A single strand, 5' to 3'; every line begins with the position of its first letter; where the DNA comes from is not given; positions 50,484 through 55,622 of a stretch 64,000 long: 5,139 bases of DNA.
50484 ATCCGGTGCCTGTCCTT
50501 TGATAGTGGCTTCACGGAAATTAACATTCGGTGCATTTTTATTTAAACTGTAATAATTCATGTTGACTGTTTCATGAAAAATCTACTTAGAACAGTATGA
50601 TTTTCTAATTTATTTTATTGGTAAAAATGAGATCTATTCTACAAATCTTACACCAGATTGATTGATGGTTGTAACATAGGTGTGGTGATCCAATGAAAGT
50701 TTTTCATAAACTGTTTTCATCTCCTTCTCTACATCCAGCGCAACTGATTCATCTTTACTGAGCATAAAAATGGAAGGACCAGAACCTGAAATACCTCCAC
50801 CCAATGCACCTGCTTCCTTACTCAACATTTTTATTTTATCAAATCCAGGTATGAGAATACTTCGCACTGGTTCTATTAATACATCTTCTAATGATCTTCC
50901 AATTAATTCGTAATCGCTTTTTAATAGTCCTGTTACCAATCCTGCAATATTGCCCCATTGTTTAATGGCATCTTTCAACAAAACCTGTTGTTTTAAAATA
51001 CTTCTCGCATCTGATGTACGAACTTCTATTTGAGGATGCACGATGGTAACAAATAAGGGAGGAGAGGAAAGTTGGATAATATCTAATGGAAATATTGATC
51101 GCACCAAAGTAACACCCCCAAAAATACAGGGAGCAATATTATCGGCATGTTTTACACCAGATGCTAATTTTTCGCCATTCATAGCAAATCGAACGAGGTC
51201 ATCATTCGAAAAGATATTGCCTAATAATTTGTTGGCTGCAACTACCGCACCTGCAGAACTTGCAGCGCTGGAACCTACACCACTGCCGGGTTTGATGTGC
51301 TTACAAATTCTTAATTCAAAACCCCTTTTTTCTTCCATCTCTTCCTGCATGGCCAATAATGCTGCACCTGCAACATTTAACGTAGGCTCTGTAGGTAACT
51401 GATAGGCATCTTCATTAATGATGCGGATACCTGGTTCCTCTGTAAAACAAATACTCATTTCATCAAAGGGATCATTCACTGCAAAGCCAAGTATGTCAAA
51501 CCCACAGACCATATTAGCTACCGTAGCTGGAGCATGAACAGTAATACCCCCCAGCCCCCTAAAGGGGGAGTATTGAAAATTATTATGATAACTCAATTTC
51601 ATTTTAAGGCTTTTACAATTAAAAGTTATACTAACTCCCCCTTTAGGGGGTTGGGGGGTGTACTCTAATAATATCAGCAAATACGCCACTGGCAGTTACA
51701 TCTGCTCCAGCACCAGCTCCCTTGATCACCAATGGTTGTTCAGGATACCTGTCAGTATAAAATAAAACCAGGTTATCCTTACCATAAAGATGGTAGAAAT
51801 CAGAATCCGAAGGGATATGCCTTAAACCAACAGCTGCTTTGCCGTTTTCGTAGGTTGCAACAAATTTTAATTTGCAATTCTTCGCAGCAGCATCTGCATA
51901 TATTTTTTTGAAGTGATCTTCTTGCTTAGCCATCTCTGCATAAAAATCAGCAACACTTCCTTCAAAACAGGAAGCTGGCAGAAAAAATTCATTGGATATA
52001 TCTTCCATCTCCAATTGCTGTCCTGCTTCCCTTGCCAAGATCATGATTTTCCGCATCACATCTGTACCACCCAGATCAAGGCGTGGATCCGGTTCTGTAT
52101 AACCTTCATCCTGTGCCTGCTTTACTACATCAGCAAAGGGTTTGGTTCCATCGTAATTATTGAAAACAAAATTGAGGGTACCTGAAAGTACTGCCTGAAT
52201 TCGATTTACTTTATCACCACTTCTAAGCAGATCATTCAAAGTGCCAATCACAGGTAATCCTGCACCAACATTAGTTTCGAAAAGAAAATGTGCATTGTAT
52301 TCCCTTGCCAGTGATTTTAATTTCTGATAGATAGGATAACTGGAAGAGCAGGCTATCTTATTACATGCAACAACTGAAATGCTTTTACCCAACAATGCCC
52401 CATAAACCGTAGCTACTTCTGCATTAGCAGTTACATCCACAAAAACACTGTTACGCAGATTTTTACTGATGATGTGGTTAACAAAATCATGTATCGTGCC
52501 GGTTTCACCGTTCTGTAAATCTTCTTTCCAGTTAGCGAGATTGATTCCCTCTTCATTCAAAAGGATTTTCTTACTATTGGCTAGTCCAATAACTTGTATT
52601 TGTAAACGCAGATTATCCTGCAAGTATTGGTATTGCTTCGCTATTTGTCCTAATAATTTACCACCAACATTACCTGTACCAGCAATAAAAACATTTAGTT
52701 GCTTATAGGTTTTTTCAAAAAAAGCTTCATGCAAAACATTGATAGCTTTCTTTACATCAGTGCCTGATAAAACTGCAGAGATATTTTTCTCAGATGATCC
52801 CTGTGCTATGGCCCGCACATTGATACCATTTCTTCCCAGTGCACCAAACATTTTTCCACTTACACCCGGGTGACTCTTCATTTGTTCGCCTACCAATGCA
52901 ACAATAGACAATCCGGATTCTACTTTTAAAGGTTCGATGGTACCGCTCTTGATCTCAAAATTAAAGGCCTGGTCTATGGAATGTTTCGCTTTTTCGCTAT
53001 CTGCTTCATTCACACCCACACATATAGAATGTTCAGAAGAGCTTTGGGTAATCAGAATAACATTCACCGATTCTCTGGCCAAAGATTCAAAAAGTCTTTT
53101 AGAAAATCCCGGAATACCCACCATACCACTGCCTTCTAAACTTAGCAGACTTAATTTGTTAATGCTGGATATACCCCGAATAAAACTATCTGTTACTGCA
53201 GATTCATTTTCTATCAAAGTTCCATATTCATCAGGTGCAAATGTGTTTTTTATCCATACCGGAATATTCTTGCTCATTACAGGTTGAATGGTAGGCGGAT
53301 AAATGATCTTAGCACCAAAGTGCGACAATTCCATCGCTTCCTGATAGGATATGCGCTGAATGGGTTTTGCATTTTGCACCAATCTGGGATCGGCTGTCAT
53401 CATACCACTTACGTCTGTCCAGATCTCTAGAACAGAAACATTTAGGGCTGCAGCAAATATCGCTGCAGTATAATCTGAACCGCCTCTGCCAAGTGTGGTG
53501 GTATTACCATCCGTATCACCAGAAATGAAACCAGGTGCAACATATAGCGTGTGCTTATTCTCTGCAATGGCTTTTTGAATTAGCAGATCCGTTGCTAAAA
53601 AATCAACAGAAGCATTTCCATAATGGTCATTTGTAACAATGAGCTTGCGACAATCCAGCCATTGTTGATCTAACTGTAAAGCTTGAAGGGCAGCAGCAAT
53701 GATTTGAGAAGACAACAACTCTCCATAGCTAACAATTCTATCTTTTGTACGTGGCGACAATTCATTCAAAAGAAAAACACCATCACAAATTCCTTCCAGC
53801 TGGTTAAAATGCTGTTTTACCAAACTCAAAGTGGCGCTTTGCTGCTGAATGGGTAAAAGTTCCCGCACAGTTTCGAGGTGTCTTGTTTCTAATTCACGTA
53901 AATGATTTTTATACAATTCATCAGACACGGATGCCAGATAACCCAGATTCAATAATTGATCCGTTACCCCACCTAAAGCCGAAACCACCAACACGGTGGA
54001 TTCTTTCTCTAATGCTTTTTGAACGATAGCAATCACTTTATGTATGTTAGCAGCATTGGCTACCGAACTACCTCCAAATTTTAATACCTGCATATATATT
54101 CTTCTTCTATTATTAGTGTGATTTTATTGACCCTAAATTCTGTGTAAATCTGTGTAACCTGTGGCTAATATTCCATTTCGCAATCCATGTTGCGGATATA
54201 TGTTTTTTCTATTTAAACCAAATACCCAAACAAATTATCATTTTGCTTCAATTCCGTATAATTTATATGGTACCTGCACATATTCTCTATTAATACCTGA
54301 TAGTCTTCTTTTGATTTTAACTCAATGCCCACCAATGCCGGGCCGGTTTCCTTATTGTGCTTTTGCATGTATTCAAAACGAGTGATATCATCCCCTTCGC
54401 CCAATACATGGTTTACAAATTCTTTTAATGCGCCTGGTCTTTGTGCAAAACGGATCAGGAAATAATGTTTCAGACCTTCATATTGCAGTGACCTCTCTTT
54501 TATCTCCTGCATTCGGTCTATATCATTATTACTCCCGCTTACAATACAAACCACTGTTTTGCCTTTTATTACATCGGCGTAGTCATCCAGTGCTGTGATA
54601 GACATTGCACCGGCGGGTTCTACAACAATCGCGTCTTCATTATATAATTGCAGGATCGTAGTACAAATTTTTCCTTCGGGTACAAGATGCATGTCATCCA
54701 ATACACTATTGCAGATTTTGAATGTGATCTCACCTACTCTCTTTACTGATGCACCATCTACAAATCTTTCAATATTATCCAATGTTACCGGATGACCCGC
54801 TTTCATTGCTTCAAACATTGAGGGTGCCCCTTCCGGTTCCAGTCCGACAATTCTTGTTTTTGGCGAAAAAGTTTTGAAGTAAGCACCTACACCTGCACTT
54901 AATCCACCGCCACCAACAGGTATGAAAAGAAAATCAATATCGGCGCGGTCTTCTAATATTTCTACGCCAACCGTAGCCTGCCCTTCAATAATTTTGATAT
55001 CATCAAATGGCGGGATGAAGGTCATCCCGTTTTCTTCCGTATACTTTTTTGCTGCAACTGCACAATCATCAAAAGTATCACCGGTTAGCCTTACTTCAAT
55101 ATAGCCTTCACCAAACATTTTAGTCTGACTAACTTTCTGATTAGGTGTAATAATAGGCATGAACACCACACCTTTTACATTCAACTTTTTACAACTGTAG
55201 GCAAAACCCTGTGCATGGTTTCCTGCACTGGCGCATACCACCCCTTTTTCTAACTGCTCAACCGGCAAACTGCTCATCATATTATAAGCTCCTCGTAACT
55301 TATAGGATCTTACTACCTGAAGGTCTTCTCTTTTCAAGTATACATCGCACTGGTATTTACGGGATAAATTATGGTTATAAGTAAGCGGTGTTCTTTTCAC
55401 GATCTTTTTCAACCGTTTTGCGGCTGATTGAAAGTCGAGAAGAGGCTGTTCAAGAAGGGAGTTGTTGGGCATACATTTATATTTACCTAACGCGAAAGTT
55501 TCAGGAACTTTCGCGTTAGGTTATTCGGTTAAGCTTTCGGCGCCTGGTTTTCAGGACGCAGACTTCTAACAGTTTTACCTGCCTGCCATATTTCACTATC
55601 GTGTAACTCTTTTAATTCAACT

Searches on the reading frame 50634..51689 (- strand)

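Call 13: search_protein_families(library=ncbifam, proteins=[window:50634-51689:-], max_evalue=1e-10)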
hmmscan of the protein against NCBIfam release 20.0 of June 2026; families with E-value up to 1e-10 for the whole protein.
window:50634-51689:- (351 aa): 4 families
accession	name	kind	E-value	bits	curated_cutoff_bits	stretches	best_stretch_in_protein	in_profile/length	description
NF002288.1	PRK01212.1-4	equivalog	8.6e-113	376.3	194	1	50-348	1-302/303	homoserine kinase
TIGR00191.1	thrB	equivalog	1.6e-61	207.8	168.25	1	50-332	2-285/304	homoserine kinase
NF002870.0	PRK03188.1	equivalog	4.8e-17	61.6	286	1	75-326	46-285/310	4-(cytidine 5'-diphospho)-2-C-methyl-D-erythritol kinase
TIGR00549.1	mevalon_kin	equivalog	5.5e-11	42.5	163.05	0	110-304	68-268/276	mevalonate kinase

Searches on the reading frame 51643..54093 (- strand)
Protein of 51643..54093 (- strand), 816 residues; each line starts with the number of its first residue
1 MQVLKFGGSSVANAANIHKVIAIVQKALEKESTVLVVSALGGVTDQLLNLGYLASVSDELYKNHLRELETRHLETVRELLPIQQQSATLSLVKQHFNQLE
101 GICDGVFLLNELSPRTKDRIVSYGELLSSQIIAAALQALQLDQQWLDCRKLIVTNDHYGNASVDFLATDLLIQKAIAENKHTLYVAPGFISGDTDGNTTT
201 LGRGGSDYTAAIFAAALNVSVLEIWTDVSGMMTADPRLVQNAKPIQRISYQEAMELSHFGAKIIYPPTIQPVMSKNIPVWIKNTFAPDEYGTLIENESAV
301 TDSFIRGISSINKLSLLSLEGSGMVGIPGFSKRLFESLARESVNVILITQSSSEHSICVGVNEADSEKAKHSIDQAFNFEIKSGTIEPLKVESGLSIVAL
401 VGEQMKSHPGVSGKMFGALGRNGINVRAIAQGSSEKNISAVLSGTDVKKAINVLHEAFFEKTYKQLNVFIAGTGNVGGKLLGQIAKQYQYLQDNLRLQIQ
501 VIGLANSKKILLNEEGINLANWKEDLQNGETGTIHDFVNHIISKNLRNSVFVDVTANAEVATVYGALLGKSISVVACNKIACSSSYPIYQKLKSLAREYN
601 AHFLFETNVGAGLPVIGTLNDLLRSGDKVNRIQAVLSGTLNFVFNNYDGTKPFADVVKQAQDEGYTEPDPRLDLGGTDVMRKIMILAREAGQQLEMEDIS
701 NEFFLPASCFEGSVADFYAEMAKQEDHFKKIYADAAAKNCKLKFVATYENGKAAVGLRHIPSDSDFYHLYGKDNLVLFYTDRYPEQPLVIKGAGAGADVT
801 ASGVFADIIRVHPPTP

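Call 13: search_protein_families(library=ncbifam, proteins=[window:51643-54093:-], max_evalue=1e-10)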
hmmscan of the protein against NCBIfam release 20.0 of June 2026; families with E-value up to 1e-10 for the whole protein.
window:51643-54093:- (816 aa): 29 families (the best 25 are shown)
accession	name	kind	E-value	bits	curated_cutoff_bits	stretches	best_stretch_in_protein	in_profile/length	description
NF006959.0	PRK09436.1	equivalog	0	1046.2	726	1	1-812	1-813/819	bifunctional aspartate kinase/homoserine dehydrogenase I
NF007003.0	PRK09466.1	subfamily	6.7e-171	570.5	582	1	2-811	13-806/810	bifunctional aspartate kinase/homoserine dehydrogenase II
NF004938.0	PRK06291.1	equivalog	2.3e-136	455.2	528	1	2-462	3-465/468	aspartate kinase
TIGR00657.1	asp_kinases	subfamily_domain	1.8e-123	412.9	208.7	1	3-460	5-442/442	aspartate kinase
NF006570.0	PRK09084.1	equivalog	1.7e-116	390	455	1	1-461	4-451/452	lysine-sensitive aspartokinase 3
TIGR00656.1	asp_kin_monofn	equivalog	6.5e-112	374.5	402.25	1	3-460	5-406/407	aspartate kinase, monofunctional class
NF006515.0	PRK08961.1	equivalog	3.6e-80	270.1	802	1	2-466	10-467/861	bifunctional aspartate kinase/diaminopimelate decarboxylase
NF006540.0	PRK09034.1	equivalog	2.3e-79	267.2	434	1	1-462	1-452/454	aspartate kinase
NF006068.0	PRK08210.1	equivalog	4.8e-72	243.3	474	1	111-460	65-402/405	aspartate kinase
NF005154.0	PRK06635.1-2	equivalog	4.1e-68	230.6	376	1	110-459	62-403/407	aspartate kinase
NF005155.0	PRK06635.1-4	equivalog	8.7e-68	229.2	346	1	110-458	59-401/407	aspartate kinase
NF005153.0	PRK06635.1-1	equivalog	3e-62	211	585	1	113-474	62-420/421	aspartate kinase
NF005656.0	PRK07431.1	equivalog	3.2e-60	204.3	657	1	113-458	62-409/587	aspartate kinase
NF004579.0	PRK05925.1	equivalog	4.7e-57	193.9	665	1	3-461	5-435/440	aspartate kinase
NF005156.0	PRK06635.1-5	equivalog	7.9e-57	192.8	594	1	113-462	62-404/411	aspartate kinase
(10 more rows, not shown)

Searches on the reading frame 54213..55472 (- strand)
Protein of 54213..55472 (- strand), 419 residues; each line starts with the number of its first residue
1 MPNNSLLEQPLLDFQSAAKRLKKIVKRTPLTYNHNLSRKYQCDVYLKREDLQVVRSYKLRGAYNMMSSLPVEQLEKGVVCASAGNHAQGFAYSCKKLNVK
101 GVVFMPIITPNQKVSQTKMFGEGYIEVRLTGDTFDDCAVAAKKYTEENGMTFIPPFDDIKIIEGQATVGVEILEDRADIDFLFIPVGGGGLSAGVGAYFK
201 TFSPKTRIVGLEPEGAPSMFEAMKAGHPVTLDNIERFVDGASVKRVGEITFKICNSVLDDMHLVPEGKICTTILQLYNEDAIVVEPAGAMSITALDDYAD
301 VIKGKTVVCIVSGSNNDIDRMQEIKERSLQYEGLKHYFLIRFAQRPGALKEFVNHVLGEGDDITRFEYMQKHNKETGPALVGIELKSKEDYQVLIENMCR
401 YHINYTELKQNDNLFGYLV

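Call 13: search_protein_families(library=ncbifam, proteins=[window:54213-55472:-], max_evalue=1e-10)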
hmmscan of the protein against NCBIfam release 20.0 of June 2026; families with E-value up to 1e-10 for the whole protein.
window:54213-55472:- (419 aa): 26 families (the best 25 are shown)
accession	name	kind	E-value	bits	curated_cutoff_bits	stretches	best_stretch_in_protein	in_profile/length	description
TIGR02079.1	THD1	equivalog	2.4e-194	645.8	440.55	1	14-419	3-410/410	threonine ammonia-lyase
NF006390.0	PRK08639.1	equivalog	1.7e-192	640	421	1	13-419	11-418/418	threonine ammonia-lyase IlvA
NF006674.0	PRK09224.1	subfamily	3.3e-110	369.2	577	1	22-412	20-407/508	threonine ammonia-lyase IlvA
TIGR01124.1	ilvA_2Cterm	equivalog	4e-107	358.9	411.3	1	23-412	13-399/499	threonine ammonia-lyase, biosynthetic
NF009130.0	PRK12483.1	subfamily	4.1e-99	332.5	801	1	20-410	30-418/521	threonine ammonia-lyase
TIGR01127.1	ilvA_1Cterm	equivalog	4.6e-92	308.9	378.75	1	28-390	1-361/380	threonine ammonia-lyase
NF005600.0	PRK07334.1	equivalog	3.4e-89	299.3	496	1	12-368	13-364/408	threonine ammonia-lyase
NF006389.0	PRK08638.1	equivalog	1.9e-81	273.6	453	1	12-327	12-326/333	bifunctional threonine ammonia-lyase/L-serine ammonia-lyase TdcB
NF005680.0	PRK07476.1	equivalog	2e-79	266.9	413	1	12-325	8-320/326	hydroxyectoine utilization dehydratase EutB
NF005292.0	PRK06815.1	equivalog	2.4e-77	260.1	371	1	14-324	8-316/320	threonine/serine dehydratase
NF005454.0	PRK07048.1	equivalog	1e-69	235.2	452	1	13-324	11-319/324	threo-3-hydroxy-L-aspartate ammonia-lyase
TIGR02991.1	ectoine_eutB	equivalog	7.7e-69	232.1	413.35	1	13-323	5-313/317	hydroxyectoine utilization dehydratase EutB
NF006094.0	PRK08246.1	subfamily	1.1e-61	208.9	331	1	13-320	9-308/310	serine/threonine dehydratase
NF045641.2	BHydaspDhtseBhcB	equivalog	4.6e-54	183.7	550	1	13-321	6-310/312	beta-hydroxyaspartate dehydratase BhcB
NF006455.0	PRK08813.1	equivalog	8.5e-54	183.2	489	1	13-318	25-312/374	threonine dehydratase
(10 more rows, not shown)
